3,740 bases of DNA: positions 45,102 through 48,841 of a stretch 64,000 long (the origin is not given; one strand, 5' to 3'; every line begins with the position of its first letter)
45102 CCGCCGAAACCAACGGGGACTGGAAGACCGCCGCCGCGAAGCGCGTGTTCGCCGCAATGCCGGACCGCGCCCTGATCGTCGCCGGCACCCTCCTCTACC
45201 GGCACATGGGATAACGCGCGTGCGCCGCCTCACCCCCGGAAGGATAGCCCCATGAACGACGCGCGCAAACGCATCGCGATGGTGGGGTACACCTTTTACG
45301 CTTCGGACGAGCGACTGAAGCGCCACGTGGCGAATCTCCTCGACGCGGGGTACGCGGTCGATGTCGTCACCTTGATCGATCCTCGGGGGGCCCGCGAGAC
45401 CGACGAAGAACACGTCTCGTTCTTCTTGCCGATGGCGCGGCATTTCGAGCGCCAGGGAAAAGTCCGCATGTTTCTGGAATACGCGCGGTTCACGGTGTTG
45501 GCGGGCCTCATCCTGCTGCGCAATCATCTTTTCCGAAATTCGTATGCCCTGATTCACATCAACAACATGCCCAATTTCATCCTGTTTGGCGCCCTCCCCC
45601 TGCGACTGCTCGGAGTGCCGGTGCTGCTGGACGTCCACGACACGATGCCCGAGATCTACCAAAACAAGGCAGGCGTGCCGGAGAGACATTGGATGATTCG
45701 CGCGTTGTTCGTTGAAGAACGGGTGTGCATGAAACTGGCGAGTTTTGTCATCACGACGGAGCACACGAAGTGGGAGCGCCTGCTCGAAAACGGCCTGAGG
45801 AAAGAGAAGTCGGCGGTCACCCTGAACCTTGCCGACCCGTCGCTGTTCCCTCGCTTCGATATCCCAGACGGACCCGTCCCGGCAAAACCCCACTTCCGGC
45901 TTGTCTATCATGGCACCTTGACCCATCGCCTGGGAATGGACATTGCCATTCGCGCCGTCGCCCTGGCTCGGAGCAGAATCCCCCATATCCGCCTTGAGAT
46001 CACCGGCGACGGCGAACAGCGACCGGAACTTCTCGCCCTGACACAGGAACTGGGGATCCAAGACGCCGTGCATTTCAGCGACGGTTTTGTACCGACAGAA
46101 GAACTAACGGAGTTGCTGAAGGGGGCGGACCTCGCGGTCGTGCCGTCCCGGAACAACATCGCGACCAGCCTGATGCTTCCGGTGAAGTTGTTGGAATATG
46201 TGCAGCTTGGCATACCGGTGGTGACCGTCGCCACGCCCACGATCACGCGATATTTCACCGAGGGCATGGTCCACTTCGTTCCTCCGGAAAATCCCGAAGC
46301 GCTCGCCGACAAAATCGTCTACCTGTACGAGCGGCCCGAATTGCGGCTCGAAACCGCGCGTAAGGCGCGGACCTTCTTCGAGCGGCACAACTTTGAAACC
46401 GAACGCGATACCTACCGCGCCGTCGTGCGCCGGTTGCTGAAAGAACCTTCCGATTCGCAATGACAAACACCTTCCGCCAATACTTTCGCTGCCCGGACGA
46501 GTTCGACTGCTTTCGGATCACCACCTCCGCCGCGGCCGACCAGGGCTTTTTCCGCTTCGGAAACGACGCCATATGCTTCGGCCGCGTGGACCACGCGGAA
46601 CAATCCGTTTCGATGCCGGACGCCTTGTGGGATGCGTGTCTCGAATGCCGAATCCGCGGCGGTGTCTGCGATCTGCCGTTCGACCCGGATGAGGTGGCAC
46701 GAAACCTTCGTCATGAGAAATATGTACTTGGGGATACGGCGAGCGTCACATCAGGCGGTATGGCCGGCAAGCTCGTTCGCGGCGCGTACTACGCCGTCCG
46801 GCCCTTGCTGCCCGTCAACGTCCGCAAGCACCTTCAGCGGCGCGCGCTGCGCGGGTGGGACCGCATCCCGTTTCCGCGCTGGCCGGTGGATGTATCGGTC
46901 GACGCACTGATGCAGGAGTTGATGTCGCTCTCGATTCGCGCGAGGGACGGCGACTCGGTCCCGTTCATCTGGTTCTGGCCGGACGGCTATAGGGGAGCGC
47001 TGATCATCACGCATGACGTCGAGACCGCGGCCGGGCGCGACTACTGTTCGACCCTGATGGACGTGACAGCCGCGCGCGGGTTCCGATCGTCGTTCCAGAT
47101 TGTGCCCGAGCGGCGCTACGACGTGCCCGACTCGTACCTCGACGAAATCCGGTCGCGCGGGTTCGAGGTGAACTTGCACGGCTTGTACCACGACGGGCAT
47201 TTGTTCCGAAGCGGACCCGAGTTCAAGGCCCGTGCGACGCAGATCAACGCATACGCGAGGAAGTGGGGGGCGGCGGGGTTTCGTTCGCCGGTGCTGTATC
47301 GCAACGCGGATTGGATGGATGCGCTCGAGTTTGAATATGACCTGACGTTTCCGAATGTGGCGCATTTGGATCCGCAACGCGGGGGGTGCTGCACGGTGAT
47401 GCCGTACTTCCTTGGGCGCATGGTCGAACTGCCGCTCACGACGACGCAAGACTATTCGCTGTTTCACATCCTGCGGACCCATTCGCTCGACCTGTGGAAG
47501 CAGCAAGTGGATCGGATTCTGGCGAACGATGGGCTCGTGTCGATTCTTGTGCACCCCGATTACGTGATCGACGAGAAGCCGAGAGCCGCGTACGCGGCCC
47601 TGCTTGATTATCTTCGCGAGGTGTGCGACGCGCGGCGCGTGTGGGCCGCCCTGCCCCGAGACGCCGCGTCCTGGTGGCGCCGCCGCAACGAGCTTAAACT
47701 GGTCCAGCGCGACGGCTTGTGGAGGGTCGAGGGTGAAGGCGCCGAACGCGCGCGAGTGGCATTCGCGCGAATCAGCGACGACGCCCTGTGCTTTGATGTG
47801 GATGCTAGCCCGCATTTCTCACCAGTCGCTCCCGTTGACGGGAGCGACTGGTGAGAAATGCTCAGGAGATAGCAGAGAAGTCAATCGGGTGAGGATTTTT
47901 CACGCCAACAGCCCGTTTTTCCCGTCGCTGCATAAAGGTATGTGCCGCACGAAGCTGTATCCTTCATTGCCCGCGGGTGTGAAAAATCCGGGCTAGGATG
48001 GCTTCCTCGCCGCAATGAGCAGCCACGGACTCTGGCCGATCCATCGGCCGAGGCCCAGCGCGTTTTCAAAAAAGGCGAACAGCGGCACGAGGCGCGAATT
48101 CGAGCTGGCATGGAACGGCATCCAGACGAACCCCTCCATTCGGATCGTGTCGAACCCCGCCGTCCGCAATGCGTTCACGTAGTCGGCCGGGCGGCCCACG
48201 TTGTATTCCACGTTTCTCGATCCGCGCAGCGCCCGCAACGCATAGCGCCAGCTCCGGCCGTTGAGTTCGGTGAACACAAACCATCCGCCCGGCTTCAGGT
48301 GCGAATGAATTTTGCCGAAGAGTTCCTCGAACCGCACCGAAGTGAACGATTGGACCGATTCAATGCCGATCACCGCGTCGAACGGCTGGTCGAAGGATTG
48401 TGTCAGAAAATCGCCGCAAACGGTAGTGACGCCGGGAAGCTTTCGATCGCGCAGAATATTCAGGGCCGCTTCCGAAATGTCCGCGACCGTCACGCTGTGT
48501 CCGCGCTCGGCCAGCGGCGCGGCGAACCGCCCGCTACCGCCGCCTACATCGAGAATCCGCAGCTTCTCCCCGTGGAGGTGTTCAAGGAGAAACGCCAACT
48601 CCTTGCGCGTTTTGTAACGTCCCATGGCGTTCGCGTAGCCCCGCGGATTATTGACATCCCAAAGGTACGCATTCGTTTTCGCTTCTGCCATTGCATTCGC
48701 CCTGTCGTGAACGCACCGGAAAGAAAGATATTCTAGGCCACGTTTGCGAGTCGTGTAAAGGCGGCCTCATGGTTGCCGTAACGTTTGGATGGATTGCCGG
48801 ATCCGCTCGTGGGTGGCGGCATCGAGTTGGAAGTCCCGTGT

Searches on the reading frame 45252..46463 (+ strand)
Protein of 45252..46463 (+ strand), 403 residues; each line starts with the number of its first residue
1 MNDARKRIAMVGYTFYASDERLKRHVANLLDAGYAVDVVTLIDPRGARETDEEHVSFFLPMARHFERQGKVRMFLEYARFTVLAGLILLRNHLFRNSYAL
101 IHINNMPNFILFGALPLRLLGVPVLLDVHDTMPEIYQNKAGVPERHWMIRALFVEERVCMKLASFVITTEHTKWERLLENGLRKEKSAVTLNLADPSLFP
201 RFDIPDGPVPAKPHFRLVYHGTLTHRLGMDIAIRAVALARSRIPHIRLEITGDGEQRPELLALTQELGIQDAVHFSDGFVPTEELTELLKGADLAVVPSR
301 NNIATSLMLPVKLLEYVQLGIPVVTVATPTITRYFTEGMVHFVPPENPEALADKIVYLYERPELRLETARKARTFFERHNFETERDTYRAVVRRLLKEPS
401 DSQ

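Call 41: find_encoding_contigs(protein=window:45252-46463:+, flank=4000, max_places=10)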
Protein window:45252-46463:+ (403 aa): 2 contigs read that carry it; 1 place shown.
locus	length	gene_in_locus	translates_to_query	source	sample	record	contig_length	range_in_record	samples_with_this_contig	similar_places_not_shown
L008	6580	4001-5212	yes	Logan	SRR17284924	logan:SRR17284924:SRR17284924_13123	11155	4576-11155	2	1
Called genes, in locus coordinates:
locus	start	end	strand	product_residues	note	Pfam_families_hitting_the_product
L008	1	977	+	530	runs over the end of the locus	-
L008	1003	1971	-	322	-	-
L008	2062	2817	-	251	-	PF00515:TPR_1 (faint), PF07719:TPR_2 (faint), PF13181:TPR_8 (faint), PF13424:TPR_12 (faint), PF13428:TPR_14 (faint), PF13432:TPR_16 (faint), PF14559:TPR_19 (weak)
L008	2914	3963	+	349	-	PF02388:FemAB (faint), PF13480:Acetyltransf_6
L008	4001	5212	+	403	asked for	PF13439:Glyco_transf_4, PF13579:Glyco_trans_4_4, PF00534:Glycos_transf_1, PF13692:Glyco_trans_1_4, PF13524:Glyco_trans_1_2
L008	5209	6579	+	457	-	?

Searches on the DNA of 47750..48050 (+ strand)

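Call 75: search_rna_families(source=window, start=47750, end=48050, threshold=evalue, max_evalue=1)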
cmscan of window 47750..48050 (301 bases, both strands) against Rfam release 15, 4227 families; matches with E-value up to 1: 9.
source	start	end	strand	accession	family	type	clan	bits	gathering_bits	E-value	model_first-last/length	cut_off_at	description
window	47814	47859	-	RF00990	mir-552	Gene; miRNA;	-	30.2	100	0.00026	1-83/83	no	mir-552 microRNA precursor family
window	47812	47862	+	RF04198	MIR8670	Gene; miRNA;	-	28.5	150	0.0013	1-142/142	no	MIR8670 microRNA precursor family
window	47811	47861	-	RF04198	MIR8670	Gene; miRNA;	-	27.1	150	0.0028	1-142/142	no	MIR8670 microRNA precursor family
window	47798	47875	+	RF04175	mir-1260b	Gene; miRNA;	-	21.9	81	0.048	1-108/108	no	mir-1260b microRNA precursor family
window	47810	47935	+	RF00397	SNORA14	Gene; snRNA; snoRNA; HACA-box;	-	21.7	36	0.056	1-135/135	no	Small nucleolar RNA SNORA14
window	47810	47861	-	RF04163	mir-8364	Gene; miRNA;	-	21.4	67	0.15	1-61/61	no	mir-8364 microRNA precursor family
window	47803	47874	-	RF03420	mir-1200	Gene; miRNA;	-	21.1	71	0.042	1-76/76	no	mir-1200 microRNA precursor family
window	47809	47869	+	RF04163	mir-8364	Gene; miRNA;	-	19.2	67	0.51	1-61/61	no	mir-8364 microRNA precursor family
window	47814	47942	-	RF01757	sbcD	Gene; sRNA;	-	18.9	40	0.11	1-155/155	no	sbcD RNA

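Call 90: search_dna_similar(query=window:47805-47996:+, collection=plasmids, mode=distant, max_evalue=0.01)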
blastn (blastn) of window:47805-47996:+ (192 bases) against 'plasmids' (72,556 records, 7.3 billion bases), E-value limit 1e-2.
No match.

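Call 91: search_dna_similar(query=window:47805-47996:+, collection=phages, mode=distant, max_evalue=0.01)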
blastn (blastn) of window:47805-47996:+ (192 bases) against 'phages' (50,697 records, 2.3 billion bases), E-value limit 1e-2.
No match.

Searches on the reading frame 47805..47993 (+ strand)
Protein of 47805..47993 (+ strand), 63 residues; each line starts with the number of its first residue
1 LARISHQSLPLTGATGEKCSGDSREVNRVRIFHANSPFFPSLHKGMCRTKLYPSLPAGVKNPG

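Call 25: find_homologous_proteins(query=window:47805-47993:+, max_evalue=0.01)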
Query seq(63 aa) (63 aa): 1 proteins with E <= 0.01 among 1 candidates.
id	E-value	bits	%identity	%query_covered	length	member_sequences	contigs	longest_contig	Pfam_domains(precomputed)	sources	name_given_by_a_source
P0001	8.3e-30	119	90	100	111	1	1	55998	-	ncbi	ncbi:MAG: hypothetical protein AMXMBFR4_01030 [Candidatus Hydrogenedentota bacterium]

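Call 26: find_encoding_contigs(protein=P0001, flank=10000, max_places=10)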
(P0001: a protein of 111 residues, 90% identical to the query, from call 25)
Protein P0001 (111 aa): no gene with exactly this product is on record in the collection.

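Call 100: search_protein_representatives(protein=window:47805-47993:+)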
Query: 63 residues. Proteins with E-value up to 0.001 (for the whole library): 3; up to 1e-10: 2; up to 1e-30: 0. The best 3 are listed.
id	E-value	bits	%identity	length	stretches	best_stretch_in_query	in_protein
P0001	2.6e-30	118.9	90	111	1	1-63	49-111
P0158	9.0e-28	110.9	87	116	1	1-63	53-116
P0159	2.3e-08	49.9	47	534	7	27-57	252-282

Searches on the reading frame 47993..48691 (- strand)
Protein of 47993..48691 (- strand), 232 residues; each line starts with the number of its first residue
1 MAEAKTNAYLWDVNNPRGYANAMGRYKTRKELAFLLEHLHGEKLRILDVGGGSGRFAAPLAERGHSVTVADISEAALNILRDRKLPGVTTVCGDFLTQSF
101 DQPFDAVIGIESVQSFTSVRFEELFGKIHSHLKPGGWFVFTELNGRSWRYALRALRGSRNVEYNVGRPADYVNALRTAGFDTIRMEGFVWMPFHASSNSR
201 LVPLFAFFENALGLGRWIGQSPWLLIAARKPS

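Call 15: search_protein_families(library=pfam, proteins=[window:47993-48691:-])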
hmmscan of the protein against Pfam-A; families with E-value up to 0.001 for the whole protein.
window:47993-48691:- (232 aa): 7 families
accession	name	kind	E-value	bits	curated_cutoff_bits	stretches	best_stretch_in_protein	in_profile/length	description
PF13649.12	Methyltransf_25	-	2.5e-16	60.6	27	1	46-136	1-97/97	Methyltransferase domain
PF13489.12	Methyltransf_23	-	3e-16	60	27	1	26-182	7-161/164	Methyltransferase domain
PF08241.18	Methyltransf_11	-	2.2e-13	51.1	21.2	1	47-140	1-95/95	Methyltransferase domain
PF08242.18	Methyltransf_12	-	2.1e-11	44.8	30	1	47-138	1-98/98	Methyltransferase domain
PF13847.12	Methyltransf_31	-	3e-07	30.6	27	1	42-144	3-113/145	Methyltransferase domain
PF05175.20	MTS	-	3.1e-06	27.4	23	1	33-138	21-136/170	Methyltransferase small domain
PF02353.26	CMAS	-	0.00028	20.7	27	1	45-141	65-165/273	Mycolic acid cyclopropane synthetase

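Call 30: find_encoding_contigs(protein=window:47993-48691:-, flank=3000, max_places=10)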
Protein window:47993-48691:- (232 aa): 3 contigs read that carry it; 2 places shown.
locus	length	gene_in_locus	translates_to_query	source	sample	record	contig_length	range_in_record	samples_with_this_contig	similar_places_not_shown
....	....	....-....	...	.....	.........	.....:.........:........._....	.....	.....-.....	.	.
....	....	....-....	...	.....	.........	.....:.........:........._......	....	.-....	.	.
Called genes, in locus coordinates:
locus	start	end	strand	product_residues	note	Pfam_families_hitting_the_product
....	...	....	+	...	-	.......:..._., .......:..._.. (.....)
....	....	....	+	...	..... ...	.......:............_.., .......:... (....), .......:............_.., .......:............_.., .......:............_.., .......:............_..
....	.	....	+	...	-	?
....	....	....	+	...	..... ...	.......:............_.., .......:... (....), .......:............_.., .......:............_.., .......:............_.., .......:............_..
